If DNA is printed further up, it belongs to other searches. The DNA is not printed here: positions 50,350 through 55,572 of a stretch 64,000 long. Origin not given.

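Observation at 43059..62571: Compact, fully translationally coupled PPTase-NRPS-PKS/aminotransferase-NRPS-thioesterase operon (orphan hybrid assembly line)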

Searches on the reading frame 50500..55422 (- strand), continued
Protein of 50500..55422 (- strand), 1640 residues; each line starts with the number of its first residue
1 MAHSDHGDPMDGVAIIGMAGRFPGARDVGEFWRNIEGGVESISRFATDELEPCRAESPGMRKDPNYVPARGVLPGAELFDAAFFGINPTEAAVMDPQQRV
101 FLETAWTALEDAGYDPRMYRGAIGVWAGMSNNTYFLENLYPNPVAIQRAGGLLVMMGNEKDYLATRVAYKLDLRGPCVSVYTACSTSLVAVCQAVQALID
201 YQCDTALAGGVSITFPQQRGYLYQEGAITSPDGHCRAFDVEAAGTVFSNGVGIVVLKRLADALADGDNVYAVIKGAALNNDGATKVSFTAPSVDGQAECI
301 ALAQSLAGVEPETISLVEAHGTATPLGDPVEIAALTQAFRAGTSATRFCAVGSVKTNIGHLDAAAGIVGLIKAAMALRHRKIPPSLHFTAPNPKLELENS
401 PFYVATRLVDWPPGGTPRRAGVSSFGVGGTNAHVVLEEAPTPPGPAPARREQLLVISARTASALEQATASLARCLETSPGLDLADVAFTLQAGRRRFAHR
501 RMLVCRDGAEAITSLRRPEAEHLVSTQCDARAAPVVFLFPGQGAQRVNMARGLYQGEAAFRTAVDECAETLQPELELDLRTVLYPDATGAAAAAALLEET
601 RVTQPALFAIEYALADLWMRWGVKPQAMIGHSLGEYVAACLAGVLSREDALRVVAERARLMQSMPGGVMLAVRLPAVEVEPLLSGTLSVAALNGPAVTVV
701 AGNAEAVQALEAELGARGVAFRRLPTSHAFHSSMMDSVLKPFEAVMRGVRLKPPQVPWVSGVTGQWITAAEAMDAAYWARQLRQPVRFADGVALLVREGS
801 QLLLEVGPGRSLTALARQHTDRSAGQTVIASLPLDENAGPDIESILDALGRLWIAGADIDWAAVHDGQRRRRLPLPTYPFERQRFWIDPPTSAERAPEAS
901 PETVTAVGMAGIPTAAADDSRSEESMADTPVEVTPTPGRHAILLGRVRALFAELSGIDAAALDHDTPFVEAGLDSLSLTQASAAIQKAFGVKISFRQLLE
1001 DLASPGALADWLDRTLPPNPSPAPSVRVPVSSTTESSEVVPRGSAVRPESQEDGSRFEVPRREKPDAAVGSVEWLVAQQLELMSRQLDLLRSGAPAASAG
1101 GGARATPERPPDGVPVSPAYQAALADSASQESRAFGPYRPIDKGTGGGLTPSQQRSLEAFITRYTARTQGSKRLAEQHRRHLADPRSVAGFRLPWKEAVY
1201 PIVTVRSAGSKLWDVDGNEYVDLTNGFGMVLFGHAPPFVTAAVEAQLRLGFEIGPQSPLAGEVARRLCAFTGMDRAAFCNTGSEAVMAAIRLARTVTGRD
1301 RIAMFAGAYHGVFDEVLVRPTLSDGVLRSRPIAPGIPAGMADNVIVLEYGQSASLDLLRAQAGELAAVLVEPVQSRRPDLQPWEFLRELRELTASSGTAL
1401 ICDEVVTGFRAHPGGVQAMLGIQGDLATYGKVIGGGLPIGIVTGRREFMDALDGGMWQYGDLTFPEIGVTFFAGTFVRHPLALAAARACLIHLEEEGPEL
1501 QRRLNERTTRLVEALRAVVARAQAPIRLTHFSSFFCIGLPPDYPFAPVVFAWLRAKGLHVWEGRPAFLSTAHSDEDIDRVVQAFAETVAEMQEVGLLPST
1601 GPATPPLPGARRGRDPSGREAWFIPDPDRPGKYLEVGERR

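Call 47: search_protein_families(library=pfam, proteins=[L001:19181-20167:+, L001:20288-22054:-, L006:19173-20681:+, L006:20708-21793:+], max_evalue=0.001)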
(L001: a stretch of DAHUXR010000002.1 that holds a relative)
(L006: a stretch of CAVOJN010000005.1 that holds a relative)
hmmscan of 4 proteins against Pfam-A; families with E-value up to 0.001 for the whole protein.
L001:19181-20167:+ (329 aa): 1 family
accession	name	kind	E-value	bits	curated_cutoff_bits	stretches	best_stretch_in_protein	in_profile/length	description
PF00582.32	Usp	-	8.7e-44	149.9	24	2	191-326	2-141/141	Universal stress protein family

L001:20288-22054:- (589 aa): 1 family
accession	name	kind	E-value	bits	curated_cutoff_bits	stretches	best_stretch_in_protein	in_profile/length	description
PF00343.26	Phosphorylase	-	1.2e-22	80.5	27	2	257-489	321-580/713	Carbohydrate phosphorylase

L006:19173-20681:+ (503 aa): 2 families
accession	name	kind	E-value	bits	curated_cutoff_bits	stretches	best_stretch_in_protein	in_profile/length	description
PF13440.11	Polysacc_synt_3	-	4.2e-67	226.9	23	1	46-335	1-290/293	Polysaccharide biosynthesis protein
PF01943.22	Polysacc_synt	-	4.7e-38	131.6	28.2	1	23-263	2-248/274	Polysaccharide biosynthesis protein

L006:20708-21793:+ (362 aa): 4 families
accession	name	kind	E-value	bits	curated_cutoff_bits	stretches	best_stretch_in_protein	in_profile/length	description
PF00535.33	Glycos_transf_2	-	9.4e-22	78.2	23.3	1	14-179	3-164/168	Glycosyl transferase family 2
PF13641.12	Glyco_tranf_2_3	-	7.9e-15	55.9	27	1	9-219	1-212/230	Glycosyltransferase like family 2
PF13632.12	Glyco_trans_2_3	-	8.8e-11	42.4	27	1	95-217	2-121/198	Glycosyl transferase family group 2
PF10111.15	Glyco_tranf_2_2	-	3.7e-08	33.6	27.3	1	40-208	29-206/276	Glycosyltransferase like family 2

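Call 49: search_solved_structures(query=window:50500-55422:-, max_evalue=1e-30)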
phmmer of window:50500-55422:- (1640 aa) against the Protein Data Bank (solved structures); distinct sequences matched with E-value up to 1e-30: 123 (the best 60 are shown).
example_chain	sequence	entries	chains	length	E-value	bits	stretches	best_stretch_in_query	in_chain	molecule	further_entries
8xju_A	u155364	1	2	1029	2.6e-252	843.8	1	12-1028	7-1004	Polyketide synthase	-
8xjy_A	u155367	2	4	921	1.8e-246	824.4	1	12-895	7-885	Polyketide synthase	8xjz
7zma_A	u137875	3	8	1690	2.6e-203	681.4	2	13-510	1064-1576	Putative polyketide synthase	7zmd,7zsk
4wky_A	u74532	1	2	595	8.5e-198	663.1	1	12-543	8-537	Beta-ketoacyl synthase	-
4mz0_A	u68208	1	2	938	1.1e-188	632.8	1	11-888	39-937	CurL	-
4oqj_A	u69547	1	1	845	7.2e-181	607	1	12-591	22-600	PKS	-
11sz_A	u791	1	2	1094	6.1e-168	564.1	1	12-908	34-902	6-deoxyerythronolide-B synthase, Erythronolide synthase EryA2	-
7s6b_A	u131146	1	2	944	5.3e-159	534.5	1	11-891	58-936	Polyketide synthase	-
7s6c_A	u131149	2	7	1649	2.6e-158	532.2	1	11-891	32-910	6-deoxyerythronolide-B synthase EryA2, modules 3 and 4, Lsd14 Polyketide synthase fusion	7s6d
7m7i_B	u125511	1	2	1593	2.1e-156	525.9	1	12-925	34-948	EryAI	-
7m7j_B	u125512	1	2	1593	2.1e-156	525.9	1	12-925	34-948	EryAI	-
7m7f_B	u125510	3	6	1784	2.9e-156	525.4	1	12-925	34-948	EryAI,6-deoxyerythronolide-B synthase EryA3, modules 5 and 6 chimera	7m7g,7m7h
8tjn_B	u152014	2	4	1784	2.9e-156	525.4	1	12-925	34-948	EryAI,6-deoxyerythronolide-B synthase EryA3, modules 5 and 6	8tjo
9iyw_A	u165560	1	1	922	4.4e-156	524.8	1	12-888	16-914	Polyketide synthase,GfsA KSQ-AncAT chimeric protein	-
8in9_A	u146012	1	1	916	1e-153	516.9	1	12-888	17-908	Polyketide synthase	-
6kfu_A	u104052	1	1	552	2e-146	492.8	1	1149-1601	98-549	Mycosubtilin synthase subunit A,Mycosubtilin synthase subunit A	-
6kfm_A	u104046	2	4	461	2.6e-141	475.8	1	1149-1601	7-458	Mycosubtilin synthase subunit A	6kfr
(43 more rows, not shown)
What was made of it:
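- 50500..55422 (-): PKS, 1631-1640 aa: KS-AT(malonyl)-ACP-AMT. The AMT region (residues 1149-1601, window 50620-51978) matches the MycA AMT domain, PDB 6KFM, at 2.6e-141 (call 49).
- On Iturin/mycosubtilin-type beta-amino fatty acid lipopeptide synthetases: MycA AMT, PDB 6KFM, at 2.6e-141 over residues 1149-1601 (call 49).
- Closest known: Mycosubtilin/iturin synthetase subunit A. Same: The AMT domain matches the MycA AMT domain at 2.6e-141 (call 49).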

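Call 50: list_cluster_members(proteins=[P0001, P0121, P0176, P0215, P0183, P0201])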
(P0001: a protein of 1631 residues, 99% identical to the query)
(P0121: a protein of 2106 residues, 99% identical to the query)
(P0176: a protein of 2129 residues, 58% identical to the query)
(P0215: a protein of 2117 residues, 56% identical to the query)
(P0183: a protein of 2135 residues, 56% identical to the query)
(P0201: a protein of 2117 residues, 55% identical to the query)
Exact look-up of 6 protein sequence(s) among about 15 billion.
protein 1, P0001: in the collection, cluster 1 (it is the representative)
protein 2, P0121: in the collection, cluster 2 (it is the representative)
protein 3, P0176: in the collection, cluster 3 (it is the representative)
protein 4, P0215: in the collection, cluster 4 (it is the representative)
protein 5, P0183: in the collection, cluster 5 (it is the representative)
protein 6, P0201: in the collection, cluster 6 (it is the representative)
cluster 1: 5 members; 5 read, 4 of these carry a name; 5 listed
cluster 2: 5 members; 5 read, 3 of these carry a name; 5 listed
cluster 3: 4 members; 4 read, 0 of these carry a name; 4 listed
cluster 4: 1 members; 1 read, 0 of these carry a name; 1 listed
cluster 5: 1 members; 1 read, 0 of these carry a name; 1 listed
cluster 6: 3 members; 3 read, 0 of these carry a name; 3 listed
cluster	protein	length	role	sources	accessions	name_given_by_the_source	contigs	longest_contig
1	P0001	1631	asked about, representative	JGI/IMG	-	acyl transferase domain-containing protein/glutamate-1-semialdehyde aminotransferase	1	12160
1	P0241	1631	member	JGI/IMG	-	acyl transferase domain-containing protein/glutamate-1-semialdehyde aminotransferase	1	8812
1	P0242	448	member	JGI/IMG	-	acyl transferase domain-containing protein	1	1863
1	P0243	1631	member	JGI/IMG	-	acyl transferase domain-containing protein/glutamate-1-semialdehyde aminotransferase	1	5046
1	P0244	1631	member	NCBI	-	-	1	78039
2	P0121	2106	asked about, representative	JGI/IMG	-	amino acid adenylation domain-containing protein/non-ribosomal peptide synthase protein ...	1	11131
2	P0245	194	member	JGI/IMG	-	-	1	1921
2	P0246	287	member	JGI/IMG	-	acyl carrier protein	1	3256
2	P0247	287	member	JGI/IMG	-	acyl carrier protein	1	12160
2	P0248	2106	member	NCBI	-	-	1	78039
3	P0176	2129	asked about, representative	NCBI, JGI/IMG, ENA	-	-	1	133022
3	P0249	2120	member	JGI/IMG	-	-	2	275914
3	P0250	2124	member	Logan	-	-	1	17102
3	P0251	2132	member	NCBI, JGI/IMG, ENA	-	-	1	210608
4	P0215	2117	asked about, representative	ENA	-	-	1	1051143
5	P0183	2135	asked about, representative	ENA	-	-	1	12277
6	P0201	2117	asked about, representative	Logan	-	-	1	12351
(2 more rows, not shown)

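Call 51: find_encoding_contigs(protein=P0248, flank=1000, max_places=3)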
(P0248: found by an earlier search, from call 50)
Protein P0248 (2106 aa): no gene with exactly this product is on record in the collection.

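Call 92: search_protein_families(library=ncbifam, proteins=[window:50500-55422:-], max_evalue=0.00001)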
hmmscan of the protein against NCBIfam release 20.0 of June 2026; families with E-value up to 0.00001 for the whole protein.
window:50500-55422:- (1640 aa): 86 families (the best 25 are shown)
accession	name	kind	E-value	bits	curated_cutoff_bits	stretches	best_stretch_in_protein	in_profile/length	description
NF045894.1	PKS_plus_SDR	equivalog_domain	1e-277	924.8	1740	1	12-910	2-901/1515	type I polyketide synthase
NF040607.1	mycolic_Pks13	equivalog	1.6e-177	592.7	2100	2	9-439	99-526/1680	polyketide synthase Pks13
NF041183.1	Pks2_ls1_myc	equivalog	1.6e-148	496.2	2400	1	12-899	3-889/2086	sulfolipid-1 biosynthesis phthioceranic/hydroxyphthioceranic acid synthase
TIGR02813.1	omega_3_PfaA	subfamily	4.5e-108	362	1010.1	1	162-829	184-889/2582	polyketide-type polyunsaturated fatty acid synthase PfaA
NF000818.0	PRK00062.1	subfamily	4.3e-78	262.9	398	1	1200-1537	34-359/429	glutamate-1-semialdehyde 2,1-aminomutase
TIGR00713.1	hemL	equivalog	5e-74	249.5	527.3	1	1199-1537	29-355/423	glutamate-1-semialdehyde 2,1-aminomutase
NF009055.0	PRK12389.1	equivalog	8.3e-64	215.8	637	1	1201-1591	36-428/431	glutamate-1-semialdehyde 2,1-aminomutase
NF041362.1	GntE_guanitoxin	equivalog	5.2e-56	190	525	1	1171-1537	8-367/426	guanitoxin biosynthesis PLP-dependent transaminase GntE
TIGR00128.1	fabD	equivalog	3.6e-49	167.8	260.9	1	536-818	4-285/290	ACP S-malonyltransferase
NF004856.0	PRK06209.1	equivalog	1.5e-48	165.4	486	1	1201-1523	41-344/450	glutamate-1-semialdehyde 2,1-aminomutase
NF037940.1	PKS_MbtD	equivalog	2.5e-48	164.9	1150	1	455-890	9-441/978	mycobactin polyketide synthase MbtD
NF037941.1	PKS_NbtC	equivalog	5.3e-48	163.7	1150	1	455-892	13-463/1027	nocobactin polyketide synthase NbtC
NF005453.0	PRK07046.1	subfamily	7.5e-44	150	425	1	1163-1530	22-376/453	transaminase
TIGR03150.1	fabF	equivalog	4.2e-42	144.3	493.75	1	22-436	12-406/407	beta-ketoacyl-ACP synthase II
TIGR03131.1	malonate_mdcH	equivalog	9.3e-42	143.5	297.9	1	535-819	1-275/297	malonate decarboxylase subunit epsilon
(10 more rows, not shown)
